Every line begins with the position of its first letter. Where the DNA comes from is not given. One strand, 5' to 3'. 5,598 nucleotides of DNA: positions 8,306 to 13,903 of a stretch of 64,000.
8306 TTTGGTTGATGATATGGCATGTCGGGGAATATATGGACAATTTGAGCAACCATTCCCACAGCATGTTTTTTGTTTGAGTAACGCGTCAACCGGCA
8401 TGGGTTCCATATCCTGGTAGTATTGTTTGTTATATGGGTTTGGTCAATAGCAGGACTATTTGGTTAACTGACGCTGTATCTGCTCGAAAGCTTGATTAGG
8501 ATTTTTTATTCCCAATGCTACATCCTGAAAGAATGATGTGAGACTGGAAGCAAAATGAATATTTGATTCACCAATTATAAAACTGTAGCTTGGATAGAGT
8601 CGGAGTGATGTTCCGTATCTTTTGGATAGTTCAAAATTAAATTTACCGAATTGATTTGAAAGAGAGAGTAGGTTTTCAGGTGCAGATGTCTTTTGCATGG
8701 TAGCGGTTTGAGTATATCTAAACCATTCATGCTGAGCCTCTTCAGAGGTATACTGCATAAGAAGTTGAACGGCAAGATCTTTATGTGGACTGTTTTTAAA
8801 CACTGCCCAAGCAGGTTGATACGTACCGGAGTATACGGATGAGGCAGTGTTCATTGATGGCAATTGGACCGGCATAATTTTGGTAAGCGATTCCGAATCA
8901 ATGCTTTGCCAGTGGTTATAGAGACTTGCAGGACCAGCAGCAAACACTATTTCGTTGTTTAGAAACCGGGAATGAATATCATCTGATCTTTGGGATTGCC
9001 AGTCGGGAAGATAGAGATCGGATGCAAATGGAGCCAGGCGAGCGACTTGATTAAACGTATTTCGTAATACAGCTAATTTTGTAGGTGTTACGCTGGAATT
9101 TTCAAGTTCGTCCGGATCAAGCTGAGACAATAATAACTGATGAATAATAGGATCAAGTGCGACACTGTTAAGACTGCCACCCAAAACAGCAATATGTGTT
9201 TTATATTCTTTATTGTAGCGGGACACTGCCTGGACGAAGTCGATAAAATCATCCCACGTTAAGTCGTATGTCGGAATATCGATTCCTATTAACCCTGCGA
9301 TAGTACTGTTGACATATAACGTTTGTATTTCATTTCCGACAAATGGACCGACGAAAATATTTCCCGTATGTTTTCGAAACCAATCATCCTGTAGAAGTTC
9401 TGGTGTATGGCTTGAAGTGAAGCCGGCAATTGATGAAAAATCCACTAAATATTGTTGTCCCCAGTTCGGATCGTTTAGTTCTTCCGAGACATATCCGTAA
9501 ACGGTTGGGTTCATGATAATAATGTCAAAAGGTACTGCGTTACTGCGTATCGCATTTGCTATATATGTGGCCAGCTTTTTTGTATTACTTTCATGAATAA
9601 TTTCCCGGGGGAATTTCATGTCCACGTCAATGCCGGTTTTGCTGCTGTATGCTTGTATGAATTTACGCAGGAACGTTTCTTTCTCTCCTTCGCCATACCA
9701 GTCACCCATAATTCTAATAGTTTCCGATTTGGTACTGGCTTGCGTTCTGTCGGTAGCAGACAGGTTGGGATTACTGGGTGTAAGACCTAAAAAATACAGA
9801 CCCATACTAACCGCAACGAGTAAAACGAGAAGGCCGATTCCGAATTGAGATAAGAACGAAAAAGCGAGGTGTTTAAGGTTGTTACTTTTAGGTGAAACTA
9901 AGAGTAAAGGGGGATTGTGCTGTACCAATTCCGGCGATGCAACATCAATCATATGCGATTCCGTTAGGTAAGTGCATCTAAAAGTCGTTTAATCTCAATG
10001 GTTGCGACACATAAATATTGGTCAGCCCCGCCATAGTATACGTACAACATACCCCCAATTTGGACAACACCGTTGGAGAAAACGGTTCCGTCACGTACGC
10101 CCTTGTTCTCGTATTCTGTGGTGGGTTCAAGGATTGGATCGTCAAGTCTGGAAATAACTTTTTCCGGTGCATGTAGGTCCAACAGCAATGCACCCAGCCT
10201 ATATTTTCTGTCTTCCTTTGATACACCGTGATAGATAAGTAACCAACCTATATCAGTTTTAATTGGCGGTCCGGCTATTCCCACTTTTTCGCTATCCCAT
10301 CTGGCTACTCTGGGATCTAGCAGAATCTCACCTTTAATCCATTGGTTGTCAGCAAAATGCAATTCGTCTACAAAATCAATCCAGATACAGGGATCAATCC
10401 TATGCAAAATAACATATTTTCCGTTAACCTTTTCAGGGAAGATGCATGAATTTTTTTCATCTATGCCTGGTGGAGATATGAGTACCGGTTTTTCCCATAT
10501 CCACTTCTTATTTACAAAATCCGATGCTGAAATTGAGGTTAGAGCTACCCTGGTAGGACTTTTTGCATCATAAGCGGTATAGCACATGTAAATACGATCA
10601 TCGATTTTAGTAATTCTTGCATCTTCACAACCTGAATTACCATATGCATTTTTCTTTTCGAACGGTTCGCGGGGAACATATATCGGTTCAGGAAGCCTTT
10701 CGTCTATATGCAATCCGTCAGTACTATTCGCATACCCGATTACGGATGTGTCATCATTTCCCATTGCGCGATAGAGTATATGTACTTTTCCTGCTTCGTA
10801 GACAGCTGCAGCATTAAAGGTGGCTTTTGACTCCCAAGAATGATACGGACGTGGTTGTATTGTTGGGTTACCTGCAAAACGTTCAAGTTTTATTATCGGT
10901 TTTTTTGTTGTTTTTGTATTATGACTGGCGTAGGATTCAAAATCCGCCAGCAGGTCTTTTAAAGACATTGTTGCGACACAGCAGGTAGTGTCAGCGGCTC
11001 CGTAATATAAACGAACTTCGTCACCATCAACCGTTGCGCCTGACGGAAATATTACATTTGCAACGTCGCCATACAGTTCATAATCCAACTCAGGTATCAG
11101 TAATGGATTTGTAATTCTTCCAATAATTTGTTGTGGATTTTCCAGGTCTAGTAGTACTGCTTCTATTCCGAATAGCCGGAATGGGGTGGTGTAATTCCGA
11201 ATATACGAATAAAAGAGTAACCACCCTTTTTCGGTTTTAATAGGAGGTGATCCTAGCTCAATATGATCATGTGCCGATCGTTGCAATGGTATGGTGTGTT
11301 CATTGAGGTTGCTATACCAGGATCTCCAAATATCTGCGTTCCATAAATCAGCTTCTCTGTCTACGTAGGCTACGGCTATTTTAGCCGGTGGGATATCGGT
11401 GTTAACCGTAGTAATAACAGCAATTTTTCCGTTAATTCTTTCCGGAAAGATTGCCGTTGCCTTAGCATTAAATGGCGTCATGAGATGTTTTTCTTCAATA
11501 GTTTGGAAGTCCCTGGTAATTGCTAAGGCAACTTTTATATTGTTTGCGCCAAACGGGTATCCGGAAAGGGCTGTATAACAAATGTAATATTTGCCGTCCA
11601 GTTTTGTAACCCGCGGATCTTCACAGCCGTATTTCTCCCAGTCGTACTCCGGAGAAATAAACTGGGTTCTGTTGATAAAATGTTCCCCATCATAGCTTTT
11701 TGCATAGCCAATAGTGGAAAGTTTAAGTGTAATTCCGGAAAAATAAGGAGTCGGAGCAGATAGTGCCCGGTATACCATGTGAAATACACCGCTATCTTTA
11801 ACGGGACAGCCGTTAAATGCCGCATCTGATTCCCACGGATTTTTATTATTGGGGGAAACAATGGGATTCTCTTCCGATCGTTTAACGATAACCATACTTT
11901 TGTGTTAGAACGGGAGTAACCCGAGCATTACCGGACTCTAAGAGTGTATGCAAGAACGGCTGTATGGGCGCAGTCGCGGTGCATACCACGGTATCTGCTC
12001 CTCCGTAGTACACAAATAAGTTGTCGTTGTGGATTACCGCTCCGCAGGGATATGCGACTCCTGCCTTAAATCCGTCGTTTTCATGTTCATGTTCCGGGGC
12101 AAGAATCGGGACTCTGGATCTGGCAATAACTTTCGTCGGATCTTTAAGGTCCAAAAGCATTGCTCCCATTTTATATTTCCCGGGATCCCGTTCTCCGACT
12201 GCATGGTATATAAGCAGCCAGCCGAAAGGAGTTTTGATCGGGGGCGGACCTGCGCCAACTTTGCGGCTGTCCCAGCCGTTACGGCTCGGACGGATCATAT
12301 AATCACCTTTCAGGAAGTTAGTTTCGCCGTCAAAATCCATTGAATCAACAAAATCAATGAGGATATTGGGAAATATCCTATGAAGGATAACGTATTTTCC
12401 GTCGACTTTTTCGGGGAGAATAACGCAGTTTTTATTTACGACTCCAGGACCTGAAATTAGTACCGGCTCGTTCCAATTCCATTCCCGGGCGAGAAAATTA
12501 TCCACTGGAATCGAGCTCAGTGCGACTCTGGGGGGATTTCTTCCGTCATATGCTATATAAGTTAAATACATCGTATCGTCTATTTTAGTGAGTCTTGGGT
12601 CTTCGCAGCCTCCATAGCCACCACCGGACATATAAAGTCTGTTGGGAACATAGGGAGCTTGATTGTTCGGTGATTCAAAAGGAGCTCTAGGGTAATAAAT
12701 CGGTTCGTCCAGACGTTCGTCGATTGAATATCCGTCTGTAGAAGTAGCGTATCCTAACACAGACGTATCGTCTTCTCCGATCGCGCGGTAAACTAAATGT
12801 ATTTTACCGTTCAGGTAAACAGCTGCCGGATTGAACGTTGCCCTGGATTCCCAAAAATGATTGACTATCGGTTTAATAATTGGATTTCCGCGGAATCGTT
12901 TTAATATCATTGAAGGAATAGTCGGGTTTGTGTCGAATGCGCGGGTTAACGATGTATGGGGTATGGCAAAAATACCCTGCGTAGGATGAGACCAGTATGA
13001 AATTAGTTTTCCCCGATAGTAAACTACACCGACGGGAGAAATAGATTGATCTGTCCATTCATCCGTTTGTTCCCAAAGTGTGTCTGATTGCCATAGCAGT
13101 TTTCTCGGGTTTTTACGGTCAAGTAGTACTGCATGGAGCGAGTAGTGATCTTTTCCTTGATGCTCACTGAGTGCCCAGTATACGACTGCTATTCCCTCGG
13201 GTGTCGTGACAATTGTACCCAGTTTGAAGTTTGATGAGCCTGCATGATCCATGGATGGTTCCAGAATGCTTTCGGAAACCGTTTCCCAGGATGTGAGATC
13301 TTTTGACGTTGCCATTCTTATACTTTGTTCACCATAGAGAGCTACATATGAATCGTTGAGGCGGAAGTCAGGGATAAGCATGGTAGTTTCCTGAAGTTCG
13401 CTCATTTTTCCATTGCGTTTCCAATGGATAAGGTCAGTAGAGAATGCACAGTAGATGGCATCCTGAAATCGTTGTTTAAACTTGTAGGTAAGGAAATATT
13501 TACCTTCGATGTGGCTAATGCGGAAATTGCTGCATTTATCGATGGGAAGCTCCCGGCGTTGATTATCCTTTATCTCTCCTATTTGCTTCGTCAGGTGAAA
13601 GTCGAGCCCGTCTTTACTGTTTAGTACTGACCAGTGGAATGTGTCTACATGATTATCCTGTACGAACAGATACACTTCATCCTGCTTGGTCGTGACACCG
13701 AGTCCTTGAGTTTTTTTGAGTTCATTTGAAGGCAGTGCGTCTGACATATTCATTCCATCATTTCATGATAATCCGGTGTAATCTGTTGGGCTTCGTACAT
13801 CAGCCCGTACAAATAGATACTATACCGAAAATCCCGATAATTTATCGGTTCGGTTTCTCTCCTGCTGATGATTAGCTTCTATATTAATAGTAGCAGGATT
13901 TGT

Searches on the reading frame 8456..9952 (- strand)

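Call 24: search_protein_families(library=pfam, proteins=[window:8456-9952:-], max_evalue=0.001)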
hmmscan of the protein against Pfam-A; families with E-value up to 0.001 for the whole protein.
window:8456-9952:- (498 aa): 2 families
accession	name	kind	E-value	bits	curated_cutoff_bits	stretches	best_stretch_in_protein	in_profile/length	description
PF13416.11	SBP_bac_8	-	7.1e-10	39.6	27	1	121-425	18-267/279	Bacterial extracellular solute-binding protein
PF01547.30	SBP_bac_1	-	3.7e-05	24.3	26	1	94-407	9-306/307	Bacterial extracellular solute-binding protein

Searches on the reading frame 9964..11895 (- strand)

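Call 24: search_protein_families(library=pfam, proteins=[window:9964-11895:-], max_evalue=0.001)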
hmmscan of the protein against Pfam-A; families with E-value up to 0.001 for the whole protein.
window:9964-11895:- (643 aa): 1 family
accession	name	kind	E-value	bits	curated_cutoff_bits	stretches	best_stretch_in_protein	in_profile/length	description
PF04041.19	Glyco_hydro_130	-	5.2e-96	321.8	26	2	329-642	5-318/320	beta-1,4-mannooligosaccharide phosphorylase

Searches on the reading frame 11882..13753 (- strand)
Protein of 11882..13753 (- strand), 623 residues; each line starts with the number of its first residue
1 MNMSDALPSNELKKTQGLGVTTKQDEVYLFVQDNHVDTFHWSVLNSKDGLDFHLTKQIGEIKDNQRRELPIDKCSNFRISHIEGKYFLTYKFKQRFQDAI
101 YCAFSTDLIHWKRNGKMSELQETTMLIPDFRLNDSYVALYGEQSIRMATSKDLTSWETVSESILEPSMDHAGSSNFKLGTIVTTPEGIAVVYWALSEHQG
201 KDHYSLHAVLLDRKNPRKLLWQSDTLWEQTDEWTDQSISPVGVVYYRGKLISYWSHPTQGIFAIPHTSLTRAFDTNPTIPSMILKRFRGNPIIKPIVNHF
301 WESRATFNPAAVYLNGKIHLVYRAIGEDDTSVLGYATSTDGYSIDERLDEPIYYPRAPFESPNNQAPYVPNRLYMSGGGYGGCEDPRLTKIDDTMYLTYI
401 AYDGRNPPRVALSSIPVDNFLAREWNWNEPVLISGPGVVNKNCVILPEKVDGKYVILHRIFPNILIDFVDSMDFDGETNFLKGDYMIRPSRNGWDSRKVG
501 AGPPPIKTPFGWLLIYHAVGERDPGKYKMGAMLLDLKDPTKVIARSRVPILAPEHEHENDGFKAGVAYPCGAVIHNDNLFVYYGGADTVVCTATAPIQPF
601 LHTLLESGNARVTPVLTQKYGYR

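Call 24: search_protein_families(library=pfam, proteins=[window:11882-13753:-], max_evalue=0.001)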
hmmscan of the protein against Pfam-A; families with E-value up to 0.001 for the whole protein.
window:11882-13753:- (623 aa): 1 family
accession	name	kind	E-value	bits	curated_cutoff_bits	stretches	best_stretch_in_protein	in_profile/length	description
PF04041.19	Glyco_hydro_130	-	5.3e-57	193.6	26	2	302-601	31-315/320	beta-1,4-mannooligosaccharide phosphorylase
